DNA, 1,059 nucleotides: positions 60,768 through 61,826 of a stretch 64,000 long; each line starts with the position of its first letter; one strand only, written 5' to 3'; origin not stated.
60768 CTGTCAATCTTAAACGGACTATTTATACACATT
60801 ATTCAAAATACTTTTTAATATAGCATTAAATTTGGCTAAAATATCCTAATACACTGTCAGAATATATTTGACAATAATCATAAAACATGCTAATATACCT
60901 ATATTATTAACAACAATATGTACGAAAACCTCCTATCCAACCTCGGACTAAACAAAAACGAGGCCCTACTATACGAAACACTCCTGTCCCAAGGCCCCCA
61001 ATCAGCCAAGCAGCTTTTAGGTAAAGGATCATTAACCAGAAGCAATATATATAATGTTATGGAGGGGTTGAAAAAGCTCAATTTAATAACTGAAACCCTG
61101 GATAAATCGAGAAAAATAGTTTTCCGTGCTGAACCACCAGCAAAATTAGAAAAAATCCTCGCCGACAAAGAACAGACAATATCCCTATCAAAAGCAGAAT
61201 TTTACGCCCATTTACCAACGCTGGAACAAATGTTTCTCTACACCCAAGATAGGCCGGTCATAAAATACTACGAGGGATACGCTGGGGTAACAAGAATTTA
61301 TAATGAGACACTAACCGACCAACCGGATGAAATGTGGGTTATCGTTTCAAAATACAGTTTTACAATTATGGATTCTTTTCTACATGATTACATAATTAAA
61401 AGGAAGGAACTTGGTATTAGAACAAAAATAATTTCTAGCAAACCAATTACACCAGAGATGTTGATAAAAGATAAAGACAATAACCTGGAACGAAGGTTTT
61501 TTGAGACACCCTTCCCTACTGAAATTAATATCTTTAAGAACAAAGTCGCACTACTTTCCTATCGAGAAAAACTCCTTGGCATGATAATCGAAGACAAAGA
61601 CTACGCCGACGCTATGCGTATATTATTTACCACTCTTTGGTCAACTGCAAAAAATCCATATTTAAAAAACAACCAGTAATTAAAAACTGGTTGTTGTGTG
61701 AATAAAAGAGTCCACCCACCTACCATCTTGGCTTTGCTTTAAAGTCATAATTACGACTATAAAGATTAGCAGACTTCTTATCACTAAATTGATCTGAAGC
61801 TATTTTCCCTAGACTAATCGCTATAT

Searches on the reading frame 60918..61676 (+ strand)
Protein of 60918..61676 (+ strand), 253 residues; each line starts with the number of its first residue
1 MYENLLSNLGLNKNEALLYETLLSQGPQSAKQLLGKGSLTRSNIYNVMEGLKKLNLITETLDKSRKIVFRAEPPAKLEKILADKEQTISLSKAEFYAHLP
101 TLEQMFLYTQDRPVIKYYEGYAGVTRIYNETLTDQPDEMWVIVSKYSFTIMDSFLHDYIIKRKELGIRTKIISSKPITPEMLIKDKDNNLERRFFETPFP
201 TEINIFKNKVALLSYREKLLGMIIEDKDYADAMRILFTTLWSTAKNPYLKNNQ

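Call 94: search_protein_families(library=pfam, proteins=[window:60918-61676:+], max_evalue=0.001)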
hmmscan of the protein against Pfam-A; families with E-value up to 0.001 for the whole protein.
window:60918-61676:+ (253 aa): 1 family
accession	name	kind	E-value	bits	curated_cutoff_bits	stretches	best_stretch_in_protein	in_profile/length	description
PF01978.25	TrmB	-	5.5e-10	39.4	25.6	1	6-74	1-67/68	Sugar-specific transcriptional regulator TrmB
